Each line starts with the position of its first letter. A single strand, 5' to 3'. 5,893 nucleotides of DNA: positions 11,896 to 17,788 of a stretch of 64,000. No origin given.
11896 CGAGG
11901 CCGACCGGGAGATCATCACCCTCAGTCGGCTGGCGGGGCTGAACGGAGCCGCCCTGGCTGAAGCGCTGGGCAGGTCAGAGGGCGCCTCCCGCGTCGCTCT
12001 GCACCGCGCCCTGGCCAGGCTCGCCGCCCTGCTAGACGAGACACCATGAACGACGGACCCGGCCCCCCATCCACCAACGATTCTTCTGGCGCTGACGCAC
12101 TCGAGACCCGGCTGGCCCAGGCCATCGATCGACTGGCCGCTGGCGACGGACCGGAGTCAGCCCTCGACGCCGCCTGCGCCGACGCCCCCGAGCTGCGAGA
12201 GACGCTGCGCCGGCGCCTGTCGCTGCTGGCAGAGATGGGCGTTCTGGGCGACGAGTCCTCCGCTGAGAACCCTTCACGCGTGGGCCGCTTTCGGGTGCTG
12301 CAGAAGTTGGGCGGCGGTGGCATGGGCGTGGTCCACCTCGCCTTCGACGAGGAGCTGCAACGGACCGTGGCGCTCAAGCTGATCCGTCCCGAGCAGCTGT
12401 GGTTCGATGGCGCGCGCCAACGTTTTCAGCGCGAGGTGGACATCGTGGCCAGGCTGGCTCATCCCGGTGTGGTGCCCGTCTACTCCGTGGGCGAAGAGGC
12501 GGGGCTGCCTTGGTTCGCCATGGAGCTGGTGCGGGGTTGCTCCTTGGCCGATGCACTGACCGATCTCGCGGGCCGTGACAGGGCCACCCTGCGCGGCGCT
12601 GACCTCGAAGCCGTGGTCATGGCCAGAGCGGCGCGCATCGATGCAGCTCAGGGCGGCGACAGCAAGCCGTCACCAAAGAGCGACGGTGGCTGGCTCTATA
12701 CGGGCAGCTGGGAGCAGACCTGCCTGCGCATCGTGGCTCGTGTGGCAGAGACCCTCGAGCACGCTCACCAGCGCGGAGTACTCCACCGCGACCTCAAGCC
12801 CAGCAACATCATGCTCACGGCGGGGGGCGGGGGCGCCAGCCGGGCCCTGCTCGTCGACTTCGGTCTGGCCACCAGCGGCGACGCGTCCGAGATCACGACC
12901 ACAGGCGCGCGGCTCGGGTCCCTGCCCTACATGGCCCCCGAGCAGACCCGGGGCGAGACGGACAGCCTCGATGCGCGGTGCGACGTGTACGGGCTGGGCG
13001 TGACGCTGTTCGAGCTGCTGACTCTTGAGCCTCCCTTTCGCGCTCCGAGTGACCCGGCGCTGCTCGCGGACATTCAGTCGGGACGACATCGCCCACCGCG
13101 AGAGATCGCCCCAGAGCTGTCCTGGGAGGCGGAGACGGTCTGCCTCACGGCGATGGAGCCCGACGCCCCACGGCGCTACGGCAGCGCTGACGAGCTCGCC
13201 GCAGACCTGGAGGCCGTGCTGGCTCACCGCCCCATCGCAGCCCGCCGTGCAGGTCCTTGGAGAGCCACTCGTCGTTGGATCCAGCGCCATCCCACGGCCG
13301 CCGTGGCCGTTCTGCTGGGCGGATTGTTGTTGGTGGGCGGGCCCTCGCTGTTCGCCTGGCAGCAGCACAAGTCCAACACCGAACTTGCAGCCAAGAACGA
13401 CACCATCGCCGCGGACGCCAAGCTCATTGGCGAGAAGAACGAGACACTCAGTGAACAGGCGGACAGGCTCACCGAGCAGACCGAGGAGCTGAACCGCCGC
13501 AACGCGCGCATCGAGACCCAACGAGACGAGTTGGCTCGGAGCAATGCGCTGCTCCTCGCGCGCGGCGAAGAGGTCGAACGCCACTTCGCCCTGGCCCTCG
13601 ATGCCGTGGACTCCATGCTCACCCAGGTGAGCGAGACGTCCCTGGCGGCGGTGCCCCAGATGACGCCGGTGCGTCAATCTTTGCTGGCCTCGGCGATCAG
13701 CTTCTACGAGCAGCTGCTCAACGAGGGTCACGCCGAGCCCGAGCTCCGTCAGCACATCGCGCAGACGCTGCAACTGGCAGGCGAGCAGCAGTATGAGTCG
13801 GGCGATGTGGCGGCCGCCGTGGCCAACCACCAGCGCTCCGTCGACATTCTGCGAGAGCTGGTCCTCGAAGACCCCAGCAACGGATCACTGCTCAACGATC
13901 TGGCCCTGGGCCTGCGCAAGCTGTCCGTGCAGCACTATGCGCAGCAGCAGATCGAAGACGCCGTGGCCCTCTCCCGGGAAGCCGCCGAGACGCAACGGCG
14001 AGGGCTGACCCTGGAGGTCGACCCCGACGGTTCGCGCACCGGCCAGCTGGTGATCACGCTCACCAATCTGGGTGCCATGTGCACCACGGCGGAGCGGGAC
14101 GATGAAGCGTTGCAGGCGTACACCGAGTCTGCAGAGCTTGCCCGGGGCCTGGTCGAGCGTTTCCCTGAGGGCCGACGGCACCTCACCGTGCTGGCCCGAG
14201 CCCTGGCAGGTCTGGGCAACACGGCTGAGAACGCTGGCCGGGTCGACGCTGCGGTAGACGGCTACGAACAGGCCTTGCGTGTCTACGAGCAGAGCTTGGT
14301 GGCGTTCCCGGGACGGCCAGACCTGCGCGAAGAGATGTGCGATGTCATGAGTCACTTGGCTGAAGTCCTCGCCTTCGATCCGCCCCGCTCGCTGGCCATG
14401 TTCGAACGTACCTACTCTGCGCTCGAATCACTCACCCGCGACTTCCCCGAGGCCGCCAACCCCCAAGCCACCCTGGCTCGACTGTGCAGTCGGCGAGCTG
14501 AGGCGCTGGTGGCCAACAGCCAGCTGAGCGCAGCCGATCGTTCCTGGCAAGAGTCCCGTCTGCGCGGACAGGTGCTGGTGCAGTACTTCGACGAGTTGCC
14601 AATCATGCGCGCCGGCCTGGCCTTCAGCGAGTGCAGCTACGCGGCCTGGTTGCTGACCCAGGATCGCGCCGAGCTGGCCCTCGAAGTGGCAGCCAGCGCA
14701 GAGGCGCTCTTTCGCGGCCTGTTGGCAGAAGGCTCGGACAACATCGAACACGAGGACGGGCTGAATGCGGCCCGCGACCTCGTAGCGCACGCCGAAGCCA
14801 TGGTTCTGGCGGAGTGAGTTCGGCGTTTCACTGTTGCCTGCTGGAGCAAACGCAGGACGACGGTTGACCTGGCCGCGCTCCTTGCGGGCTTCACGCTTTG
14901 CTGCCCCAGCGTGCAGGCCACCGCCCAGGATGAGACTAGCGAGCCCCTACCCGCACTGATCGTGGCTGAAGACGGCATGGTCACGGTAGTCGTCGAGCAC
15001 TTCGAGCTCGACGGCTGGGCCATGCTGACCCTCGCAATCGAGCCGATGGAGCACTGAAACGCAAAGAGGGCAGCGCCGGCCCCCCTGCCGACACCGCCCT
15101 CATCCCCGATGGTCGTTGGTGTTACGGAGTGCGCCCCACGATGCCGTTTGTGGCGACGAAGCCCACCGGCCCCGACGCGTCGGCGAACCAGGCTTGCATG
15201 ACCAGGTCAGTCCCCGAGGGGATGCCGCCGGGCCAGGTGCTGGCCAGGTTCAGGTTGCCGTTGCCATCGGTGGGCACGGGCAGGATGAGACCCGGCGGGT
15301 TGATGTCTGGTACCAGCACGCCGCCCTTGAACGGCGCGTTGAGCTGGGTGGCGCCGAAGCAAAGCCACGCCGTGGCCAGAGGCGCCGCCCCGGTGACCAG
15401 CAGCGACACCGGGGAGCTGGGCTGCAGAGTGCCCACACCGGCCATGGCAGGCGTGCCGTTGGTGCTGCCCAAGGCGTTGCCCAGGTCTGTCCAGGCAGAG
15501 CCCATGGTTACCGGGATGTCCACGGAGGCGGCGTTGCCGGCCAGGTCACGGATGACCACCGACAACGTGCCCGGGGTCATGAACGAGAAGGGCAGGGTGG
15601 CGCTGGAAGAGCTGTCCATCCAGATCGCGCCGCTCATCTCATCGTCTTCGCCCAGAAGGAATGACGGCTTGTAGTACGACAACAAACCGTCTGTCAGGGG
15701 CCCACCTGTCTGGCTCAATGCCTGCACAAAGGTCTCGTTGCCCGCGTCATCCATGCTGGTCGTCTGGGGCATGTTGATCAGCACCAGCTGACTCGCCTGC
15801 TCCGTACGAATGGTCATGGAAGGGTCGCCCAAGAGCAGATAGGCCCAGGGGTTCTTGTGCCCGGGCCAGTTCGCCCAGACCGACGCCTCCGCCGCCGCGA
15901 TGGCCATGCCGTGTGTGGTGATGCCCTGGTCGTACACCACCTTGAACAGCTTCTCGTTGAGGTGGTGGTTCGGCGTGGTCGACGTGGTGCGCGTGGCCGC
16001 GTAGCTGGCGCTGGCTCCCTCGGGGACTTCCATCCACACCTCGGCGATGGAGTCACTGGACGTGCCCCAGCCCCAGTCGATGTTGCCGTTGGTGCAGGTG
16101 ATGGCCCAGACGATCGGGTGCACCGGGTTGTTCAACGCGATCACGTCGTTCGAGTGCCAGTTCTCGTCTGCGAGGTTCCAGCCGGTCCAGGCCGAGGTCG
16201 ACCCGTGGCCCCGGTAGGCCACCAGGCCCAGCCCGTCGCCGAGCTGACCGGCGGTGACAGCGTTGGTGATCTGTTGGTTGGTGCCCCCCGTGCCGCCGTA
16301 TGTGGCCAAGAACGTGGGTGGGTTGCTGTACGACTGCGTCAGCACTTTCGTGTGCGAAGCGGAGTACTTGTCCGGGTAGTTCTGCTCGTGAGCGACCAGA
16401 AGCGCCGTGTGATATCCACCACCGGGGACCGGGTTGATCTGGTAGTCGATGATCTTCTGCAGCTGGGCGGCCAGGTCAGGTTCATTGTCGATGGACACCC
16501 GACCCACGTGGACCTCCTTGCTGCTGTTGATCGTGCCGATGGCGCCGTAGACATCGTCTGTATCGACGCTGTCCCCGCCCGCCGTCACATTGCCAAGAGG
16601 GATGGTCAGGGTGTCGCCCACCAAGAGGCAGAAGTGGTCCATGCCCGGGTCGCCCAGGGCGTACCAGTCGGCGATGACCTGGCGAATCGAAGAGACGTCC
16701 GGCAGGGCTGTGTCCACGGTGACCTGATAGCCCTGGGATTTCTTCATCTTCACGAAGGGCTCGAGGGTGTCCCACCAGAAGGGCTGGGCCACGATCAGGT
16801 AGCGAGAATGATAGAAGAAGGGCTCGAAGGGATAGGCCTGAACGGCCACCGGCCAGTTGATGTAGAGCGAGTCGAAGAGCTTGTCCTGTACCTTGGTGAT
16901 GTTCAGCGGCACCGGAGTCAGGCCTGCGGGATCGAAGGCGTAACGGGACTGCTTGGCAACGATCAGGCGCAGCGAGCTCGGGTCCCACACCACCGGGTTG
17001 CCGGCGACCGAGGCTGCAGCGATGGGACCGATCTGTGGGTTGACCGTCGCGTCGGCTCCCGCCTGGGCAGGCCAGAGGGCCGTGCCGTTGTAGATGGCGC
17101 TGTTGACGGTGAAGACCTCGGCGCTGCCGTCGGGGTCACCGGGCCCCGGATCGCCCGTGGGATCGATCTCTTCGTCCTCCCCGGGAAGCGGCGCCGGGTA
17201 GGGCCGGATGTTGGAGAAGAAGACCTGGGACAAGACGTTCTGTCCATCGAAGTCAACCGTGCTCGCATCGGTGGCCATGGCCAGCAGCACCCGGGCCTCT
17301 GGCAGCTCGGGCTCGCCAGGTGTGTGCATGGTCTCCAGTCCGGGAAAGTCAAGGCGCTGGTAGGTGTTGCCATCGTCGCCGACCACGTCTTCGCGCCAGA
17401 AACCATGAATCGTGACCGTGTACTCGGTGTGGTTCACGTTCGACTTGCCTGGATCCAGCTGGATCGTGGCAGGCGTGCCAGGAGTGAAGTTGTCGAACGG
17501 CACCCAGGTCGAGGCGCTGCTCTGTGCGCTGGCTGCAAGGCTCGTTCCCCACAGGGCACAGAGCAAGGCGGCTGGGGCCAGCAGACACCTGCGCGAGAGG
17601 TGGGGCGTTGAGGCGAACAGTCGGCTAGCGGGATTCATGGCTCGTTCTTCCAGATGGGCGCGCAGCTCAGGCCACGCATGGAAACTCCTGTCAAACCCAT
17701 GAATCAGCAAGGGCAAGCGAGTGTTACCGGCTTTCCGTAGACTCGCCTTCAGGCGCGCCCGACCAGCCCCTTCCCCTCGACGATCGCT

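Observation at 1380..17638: Unassigned ~125-aa C-terminal domain on five unrelated secreted proteins: candidate new protein-sorting or surface-anchoring signal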

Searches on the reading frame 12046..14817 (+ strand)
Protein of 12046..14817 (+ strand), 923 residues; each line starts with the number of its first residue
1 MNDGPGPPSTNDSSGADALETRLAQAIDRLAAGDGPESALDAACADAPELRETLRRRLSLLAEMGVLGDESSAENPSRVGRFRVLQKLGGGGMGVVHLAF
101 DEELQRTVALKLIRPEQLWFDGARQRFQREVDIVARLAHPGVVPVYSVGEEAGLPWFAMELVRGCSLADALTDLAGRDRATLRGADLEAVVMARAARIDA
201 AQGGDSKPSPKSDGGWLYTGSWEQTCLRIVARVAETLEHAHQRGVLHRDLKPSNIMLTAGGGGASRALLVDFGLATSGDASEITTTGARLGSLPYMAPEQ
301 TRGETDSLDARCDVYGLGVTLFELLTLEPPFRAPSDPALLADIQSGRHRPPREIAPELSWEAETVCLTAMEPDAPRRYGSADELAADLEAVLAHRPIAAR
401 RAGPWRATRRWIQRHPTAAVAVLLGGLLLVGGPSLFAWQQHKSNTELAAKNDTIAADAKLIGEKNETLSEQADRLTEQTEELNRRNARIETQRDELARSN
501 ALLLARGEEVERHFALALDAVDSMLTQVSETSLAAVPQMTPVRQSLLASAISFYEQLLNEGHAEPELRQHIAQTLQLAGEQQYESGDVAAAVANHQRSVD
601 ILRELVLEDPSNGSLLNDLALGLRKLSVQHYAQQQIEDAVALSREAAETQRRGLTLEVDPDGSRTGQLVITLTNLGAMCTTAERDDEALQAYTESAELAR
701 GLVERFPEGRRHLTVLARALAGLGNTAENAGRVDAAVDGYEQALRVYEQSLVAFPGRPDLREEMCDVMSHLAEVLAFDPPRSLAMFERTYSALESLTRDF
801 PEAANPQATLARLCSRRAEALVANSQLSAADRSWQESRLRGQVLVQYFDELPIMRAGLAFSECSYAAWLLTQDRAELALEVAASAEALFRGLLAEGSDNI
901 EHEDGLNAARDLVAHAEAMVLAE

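Call 32: search_protein_families(library=pfam, proteins=[window:12046-14817:+], max_evalue=0.001)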
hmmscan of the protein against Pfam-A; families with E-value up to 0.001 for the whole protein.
window:12046-14817:+ (923 aa): 10 families
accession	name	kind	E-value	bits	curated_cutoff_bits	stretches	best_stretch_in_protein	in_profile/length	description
PF00069.31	Pkinase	-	3.9e-35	122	31.7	2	223-339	97-205/263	Protein kinase domain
PF07714.23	PK_Tyr_Ser-Thr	-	2.6e-22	79.8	23.1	1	84-357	3-231/258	Protein tyrosine and serine/threonine kinase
PF01636.29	APH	-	1.3e-09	38.7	23.2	1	106-280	21-202/239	Phosphotransferase enzyme family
PF13374.12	TPR_10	-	7.1e-08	32.7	27.5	0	717-751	2-36/42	Tetratricopeptide repeat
PF00515.34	TPR_1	-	7.2e-07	29.2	27.8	0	717-748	1-32/34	Tetratricopeptide repeat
PF13424.12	TPR_12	-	2e-06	28.3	30.1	0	716-749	44-77/77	Tetratricopeptide repeat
PF13176.12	TPR_7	-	7.1e-06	26.2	27.9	0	719-748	1-30/36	Tetratricopeptide repeat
PF17667.7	Pkinase_fungal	-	7.4e-06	25.4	24.1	1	240-303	302-367/387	Fungal protein kinase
PF06293.20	Kdo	-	0.00014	21.8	21.3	1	228-272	122-166/207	Lipopolysaccharide kinase (Kdo/WaaP) family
PF07719.23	TPR_2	-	0.00052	20.4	27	0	717-748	1-32/34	Tetratricopeptide repeat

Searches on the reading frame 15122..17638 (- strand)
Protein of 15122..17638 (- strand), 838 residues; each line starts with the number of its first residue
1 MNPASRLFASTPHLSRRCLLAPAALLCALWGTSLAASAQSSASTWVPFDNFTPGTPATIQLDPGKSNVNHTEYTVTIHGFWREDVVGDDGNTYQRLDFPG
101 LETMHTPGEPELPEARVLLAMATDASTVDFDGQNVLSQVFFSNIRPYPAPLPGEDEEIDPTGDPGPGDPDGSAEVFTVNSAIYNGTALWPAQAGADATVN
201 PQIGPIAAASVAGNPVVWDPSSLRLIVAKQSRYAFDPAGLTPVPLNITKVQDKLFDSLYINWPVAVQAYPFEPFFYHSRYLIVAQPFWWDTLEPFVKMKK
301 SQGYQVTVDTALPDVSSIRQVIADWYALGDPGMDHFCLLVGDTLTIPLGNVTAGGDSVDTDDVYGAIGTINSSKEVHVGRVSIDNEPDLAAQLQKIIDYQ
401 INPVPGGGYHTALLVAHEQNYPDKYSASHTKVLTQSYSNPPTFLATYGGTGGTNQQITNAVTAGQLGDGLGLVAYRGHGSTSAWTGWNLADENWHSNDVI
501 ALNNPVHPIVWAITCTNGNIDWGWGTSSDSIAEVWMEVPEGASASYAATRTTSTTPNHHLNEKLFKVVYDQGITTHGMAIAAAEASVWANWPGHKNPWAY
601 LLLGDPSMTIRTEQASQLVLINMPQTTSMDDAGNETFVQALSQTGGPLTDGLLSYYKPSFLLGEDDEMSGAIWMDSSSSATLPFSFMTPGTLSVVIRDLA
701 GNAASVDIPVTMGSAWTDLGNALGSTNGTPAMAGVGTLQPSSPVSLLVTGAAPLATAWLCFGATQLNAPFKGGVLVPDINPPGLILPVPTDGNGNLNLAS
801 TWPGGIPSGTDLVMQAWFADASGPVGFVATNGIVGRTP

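Call 8: search_protein_families(library=pfam, proteins=[window:15122-17638:-], max_evalue=0.01)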
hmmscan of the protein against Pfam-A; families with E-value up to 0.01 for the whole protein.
window:15122-17638:- (838 aa): 1 family
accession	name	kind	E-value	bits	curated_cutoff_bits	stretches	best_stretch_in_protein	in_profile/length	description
PF01364.23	Peptidase_C25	-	3.3e-40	138.9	23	1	280-609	1-373/374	Peptidase family C25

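Call 9: search_protein_families(library=ncbifam, proteins=[window:15122-17638:-], max_evalue=0.01)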
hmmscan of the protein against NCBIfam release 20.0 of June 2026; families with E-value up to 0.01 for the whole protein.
window:15122-17638:- (838 aa): 2 families
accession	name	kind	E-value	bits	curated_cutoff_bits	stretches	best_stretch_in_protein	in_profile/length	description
NF033707.1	T9SS_sortase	equivalog_domain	2.1e-14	52.2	420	1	363-616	478-738/1095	type IX secretion system sortase PorU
NF052324.1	PorU_rel_Nterm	equivalog_domain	3.3e-06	25.6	450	1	372-579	524-728/879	putative type IX secretion system sortase PorU2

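Call 90: predict_structure(alignment_id=A6)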
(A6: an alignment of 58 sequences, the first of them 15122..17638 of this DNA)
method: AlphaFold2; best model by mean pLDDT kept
length: 838 residues; sequences in the alignment: 58
mean_pLDDT: 91.2   pTM: 0.89
mean pLDDT of the five models: 91.2, 90.7, 89.9, 89.5, 89.3
residues with pLDDT >= 90: 703; 70-90: 71; 50-70: 30; < 50: 34
segments of 3 or more residues with pLDDT < 50: 1-20, 157-160, 162-164, 166-168
pLDDT, mean of each block of 10 residues (from residue 1): 37 42 52 51 92 96 96 98 93 95 93 96 96 98 96 56 46 81 96 96 92 97 98 96 94 95 95 95 97 98 98 98 97 98 95 93 96 95 93 97 93 96 95 95 97 97 91 94 92 91 95 93 72 94 96 93 97 97 94 93 98 93 96 96 90 97 95 95 96 95 95 96 90 96 96 94 94 94 90 95 94 96 94 96
secondary structure, 60 per line:
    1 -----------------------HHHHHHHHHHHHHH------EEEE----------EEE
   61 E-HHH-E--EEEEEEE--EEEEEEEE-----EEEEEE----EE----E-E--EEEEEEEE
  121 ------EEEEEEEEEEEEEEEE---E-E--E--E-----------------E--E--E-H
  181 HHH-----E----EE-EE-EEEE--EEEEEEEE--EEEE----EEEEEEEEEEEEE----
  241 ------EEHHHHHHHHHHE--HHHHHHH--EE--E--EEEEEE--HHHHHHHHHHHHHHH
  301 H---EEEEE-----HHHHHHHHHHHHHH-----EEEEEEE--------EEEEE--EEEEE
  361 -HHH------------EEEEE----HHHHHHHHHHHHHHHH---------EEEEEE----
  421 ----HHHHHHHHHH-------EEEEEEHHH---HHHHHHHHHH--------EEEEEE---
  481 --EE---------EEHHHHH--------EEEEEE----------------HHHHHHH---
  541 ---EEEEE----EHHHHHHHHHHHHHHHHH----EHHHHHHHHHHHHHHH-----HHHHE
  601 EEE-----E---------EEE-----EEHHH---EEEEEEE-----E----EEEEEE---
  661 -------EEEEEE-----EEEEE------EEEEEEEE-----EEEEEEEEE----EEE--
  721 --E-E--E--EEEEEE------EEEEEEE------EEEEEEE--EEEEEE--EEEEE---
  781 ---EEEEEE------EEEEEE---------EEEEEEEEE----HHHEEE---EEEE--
elements in order (helices of 4 or more, strands of 3 or more residues): H24-37 E44-47 E58-61 E70-76 E79-86 E92-97 E113-120 E127-142 H180-183 E200-203 E206-213 E216-219 E224-236 H249-258 H262-268 E278-283 H286-301 E305-309 H315-328 E334-340 E349-353 E356-360 E377-381 H386-401 E411-416 H425-434 E442-447 H454-463 E472-477 H496-500 E509-514 H531-537 E544-548 H554-570 H576-590 H596-599 E600-603 E619-621 E635-641 E652-657 E668-673 E679-683 E690-697 E703-711 E716-718 E731-736 E743-749 E756-762 E765-770 E773-777 E784-789 E796-801 E811-819 E827-829 E833-836

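Call 92: fold_search(model_id=the predicted structure, library=pdb)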
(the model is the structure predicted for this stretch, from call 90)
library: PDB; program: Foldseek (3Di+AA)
matches with E <= 10: 1494; with E <= 0.001: 172
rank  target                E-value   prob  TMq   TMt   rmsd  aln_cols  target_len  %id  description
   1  4ief_D                1.6e-24  1.00  0.43  0.82   3.5       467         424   20  Complex of Porphyromonas gingivalis RgpB pro- and mature domains (released 2013-04-10)
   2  4ief_B                3.1e-24  1.00  0.43  0.83   3.4       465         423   20  Complex of Porphyromonas gingivalis RgpB pro- and mature domains (released 2013-04-10)
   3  1cvr                  8.4e-24  1.00  0.44  0.82   3.3       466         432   20  Crystal structure of the Arg specific cysteine proteinase gingipain R (RGPB) (released 2000-03-01)
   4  6i9a_A                2.6e-22  1.00  0.41  0.74   3.9       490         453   17  Porphyromonas gingivalis gingipain K (Kgp) in complex with inhibitor KYT-36 (released 2019-03-13)
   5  4rbm                  2.9e-22  1.00  0.43  0.77   3.4       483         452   18  Porphyromonas gingivalis gingipain K (Kgp) catalytic and immunoglobulin superfamily-like domains (released 2014-10-08)
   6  6za2_B                3.0e-11  1.00  0.22  0.18  25.7      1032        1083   10  Crystal structure of dimeric latent PorU from Porphyromonas gingivalis (released 2021-09-29)
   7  6za2_A                3.0e-11  1.00  0.21  0.17  26.1      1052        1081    9  Crystal structure of dimeric latent PorU from Porphyromonas gingivalis (released 2021-09-29)
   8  4ief_C                9.4e-11  1.00  0.19  0.70   5.7       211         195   15  Complex of Porphyromonas gingivalis RgpB pro- and mature domains (released 2013-04-10)
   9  4ief_E                3.1e-10  1.00  0.19  0.71   5.6       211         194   15  Complex of Porphyromonas gingivalis RgpB pro- and mature domains (released 2013-04-10)
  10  4ief_G                4.4e-10  1.00  0.18  0.71   5.8       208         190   15  Complex of Porphyromonas gingivalis RgpB pro- and mature domains (released 2013-04-10)
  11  4ief_A                5.1e-10  1.00  0.18  0.71   5.6       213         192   14  Complex of Porphyromonas gingivalis RgpB pro- and mature domains (released 2013-04-10)
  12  5mun_A                1.3e-09  1.00  0.17  0.64   6.3       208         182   18  Structural insight into zymogenic latency of gingipain K from Porphyromonas gingivalis. (released 2017-02-22)
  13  5mun_B                1.5e-09  1.00  0.17  0.70   6.0       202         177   16  Structural insight into zymogenic latency of gingipain K from Porphyromonas gingivalis. (released 2017-02-22)
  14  8s3o_A                1.4e-06  1.00  0.12  0.08  20.0       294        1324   10  Structure of native human CD109 (released 2025-03-05)
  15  5gni_A                4.2e-06  1.00  0.11  0.30  11.8       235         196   10  The crystal structure of PECAM-1 IgL1-2 trans-homophilic dimer (released 2016-12-21)
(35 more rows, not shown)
